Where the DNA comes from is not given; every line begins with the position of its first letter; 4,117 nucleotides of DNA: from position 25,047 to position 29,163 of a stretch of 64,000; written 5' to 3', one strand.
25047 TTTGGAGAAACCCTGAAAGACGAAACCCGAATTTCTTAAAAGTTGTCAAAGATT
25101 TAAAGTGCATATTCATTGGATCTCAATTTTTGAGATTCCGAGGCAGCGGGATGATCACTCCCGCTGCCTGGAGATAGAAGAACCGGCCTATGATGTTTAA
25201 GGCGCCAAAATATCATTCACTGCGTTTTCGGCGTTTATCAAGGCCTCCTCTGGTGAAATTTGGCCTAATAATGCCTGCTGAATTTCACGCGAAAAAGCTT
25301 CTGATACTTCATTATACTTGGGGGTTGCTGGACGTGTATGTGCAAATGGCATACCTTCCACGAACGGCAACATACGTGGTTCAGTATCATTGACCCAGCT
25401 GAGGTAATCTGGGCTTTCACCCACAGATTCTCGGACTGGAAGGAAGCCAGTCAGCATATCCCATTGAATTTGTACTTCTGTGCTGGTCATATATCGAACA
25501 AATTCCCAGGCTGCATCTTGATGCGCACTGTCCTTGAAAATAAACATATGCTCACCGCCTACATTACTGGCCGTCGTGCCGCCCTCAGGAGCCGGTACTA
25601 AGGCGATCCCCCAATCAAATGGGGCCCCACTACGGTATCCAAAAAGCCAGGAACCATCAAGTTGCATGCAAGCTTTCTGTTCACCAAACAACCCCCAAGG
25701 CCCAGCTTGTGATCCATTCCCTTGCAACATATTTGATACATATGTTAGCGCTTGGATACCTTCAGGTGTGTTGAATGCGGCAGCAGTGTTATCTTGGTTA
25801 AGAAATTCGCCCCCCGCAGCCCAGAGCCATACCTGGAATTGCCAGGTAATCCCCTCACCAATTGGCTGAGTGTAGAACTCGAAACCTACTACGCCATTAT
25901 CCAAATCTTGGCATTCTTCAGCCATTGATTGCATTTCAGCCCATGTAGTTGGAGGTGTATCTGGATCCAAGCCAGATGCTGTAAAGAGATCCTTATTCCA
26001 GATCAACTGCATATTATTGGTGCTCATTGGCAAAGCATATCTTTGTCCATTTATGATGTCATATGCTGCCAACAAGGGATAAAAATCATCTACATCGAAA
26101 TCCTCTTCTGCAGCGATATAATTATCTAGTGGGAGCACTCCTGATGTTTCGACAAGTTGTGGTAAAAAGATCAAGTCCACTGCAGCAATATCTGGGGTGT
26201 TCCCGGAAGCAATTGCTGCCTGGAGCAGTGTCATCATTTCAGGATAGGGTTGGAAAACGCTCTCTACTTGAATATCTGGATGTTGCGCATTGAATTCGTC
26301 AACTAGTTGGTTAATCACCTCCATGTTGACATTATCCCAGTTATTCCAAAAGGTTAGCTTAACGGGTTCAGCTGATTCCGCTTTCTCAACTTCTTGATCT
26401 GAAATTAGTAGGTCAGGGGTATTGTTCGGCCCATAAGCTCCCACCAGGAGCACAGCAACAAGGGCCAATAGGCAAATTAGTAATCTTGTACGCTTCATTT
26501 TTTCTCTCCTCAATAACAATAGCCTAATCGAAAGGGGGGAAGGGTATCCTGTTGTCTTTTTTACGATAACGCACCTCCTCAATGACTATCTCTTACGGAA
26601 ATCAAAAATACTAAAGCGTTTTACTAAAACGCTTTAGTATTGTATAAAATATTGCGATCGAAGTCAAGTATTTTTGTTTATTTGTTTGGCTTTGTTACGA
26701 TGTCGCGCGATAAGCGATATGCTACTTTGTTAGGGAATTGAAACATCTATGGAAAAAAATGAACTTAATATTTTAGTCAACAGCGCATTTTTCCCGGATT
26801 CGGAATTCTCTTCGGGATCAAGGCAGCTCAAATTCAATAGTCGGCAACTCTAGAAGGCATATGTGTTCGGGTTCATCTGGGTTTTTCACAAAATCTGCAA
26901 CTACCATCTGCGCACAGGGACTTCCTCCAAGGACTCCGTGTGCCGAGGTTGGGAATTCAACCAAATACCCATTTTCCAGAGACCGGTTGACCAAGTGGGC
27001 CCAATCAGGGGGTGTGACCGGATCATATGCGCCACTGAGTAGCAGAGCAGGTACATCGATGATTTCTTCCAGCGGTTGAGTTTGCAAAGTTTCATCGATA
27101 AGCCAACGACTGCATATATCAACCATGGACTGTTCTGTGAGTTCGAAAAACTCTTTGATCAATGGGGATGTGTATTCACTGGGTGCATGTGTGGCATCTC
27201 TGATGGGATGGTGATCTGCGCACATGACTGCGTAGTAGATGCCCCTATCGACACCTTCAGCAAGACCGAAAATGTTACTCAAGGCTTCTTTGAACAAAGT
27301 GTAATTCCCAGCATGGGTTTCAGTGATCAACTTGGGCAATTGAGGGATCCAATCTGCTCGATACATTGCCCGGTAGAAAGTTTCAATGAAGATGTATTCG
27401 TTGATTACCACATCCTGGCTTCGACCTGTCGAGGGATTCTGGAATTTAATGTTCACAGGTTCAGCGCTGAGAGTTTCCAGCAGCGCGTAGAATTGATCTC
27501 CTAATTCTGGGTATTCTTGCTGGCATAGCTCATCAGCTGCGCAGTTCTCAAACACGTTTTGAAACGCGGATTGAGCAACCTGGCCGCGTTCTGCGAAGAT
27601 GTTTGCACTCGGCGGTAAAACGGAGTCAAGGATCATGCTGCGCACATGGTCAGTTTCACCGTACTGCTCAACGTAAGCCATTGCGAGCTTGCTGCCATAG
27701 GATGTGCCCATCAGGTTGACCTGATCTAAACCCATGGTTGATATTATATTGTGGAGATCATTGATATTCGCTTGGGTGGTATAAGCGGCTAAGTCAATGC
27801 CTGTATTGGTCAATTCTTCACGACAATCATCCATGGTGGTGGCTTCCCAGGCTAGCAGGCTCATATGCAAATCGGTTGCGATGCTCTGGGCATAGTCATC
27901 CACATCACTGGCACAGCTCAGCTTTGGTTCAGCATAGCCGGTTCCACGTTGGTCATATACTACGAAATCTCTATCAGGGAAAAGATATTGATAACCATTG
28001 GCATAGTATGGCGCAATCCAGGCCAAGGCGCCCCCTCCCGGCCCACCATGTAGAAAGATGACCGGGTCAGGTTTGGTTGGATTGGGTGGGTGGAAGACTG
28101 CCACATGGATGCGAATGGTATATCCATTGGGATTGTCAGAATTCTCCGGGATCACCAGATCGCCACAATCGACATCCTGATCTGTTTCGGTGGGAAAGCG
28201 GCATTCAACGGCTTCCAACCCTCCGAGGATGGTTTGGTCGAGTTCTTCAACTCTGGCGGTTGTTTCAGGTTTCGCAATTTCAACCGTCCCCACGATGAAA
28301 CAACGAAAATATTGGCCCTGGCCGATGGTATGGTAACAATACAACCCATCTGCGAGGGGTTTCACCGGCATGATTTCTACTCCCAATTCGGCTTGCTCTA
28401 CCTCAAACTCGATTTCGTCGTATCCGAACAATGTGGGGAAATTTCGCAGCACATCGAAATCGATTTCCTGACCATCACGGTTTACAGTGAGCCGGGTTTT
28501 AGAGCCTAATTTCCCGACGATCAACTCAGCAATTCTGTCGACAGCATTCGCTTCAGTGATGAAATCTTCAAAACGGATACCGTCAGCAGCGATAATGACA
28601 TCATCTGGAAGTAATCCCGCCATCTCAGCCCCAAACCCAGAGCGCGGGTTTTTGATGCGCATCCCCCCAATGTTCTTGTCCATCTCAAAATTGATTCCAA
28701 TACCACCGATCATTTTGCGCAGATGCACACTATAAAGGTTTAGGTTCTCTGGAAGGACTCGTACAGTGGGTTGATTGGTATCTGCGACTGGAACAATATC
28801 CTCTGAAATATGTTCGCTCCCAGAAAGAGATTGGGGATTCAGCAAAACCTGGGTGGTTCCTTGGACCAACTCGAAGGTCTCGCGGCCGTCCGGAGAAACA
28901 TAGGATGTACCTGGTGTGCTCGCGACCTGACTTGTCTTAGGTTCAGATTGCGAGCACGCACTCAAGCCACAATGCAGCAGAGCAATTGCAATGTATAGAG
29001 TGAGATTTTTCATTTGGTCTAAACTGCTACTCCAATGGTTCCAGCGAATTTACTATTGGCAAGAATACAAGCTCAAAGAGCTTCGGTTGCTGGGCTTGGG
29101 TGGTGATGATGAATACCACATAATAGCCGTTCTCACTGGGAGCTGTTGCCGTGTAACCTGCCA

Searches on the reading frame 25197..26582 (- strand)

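Call 106: search_protein_families(library=pfam, proteins=[window:25197-26582:-], max_evalue=0.00001)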
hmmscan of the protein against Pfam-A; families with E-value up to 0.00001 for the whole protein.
window:25197-26582:- (461 aa): 2 families
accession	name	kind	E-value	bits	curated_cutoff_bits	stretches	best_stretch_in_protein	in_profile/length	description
PF01547.30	SBP_bac_1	-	4.8e-43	148.7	26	1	87-371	7-306/307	Bacterial extracellular solute-binding protein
PF13416.11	SBP_bac_8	-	4.1e-40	138.8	27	1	92-394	1-272/279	Bacterial extracellular solute-binding protein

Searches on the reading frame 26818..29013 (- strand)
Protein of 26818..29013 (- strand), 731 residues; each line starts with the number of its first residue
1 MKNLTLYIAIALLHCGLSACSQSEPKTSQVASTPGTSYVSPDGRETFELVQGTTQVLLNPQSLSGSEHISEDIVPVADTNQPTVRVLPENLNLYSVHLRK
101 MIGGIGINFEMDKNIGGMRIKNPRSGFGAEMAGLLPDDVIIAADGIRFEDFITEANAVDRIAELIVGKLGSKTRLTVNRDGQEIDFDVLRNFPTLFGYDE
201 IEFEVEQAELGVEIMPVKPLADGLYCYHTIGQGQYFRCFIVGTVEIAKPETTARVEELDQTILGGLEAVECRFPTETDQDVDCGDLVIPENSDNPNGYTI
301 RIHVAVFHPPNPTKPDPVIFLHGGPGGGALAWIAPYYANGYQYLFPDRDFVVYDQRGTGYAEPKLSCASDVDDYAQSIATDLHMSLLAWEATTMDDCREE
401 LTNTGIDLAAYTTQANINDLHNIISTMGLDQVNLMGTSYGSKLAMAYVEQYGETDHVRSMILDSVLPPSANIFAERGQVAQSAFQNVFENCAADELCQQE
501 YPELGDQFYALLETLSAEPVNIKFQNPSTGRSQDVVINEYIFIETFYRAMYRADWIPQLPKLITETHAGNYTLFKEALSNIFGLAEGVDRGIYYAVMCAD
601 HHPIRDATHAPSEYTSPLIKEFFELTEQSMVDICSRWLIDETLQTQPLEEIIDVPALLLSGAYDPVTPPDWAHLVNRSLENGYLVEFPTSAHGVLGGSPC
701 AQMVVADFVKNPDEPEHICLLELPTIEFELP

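Call 69: search_protein_families(library=pfam, proteins=[window:26818-29013:-], max_evalue=0.001)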
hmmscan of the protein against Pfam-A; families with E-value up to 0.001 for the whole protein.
window:26818-29013:- (731 aa): 5 families
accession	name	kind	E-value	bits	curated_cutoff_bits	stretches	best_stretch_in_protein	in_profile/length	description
PF00561.26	Abhydrolase_1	-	8.5e-22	78.4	25.8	1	317-693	2-239/245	alpha/beta hydrolase fold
PF08386.16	Abhydrolase_4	-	1.1e-12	48.4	21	1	628-716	9-98/103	TAP-like protein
PF12697.13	Abhydrolase_6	-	8.4e-07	30.3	26.3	1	318-484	1-113/217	Alpha/beta hydrolase family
PF13180.12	PDZ_2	-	1.1e-06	29.3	27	1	103-188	1-78/80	PDZ domain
PF12146.15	Hydrolase_4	-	2.8e-05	24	27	0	640-695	178-235/239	Serine aminopeptidase, S33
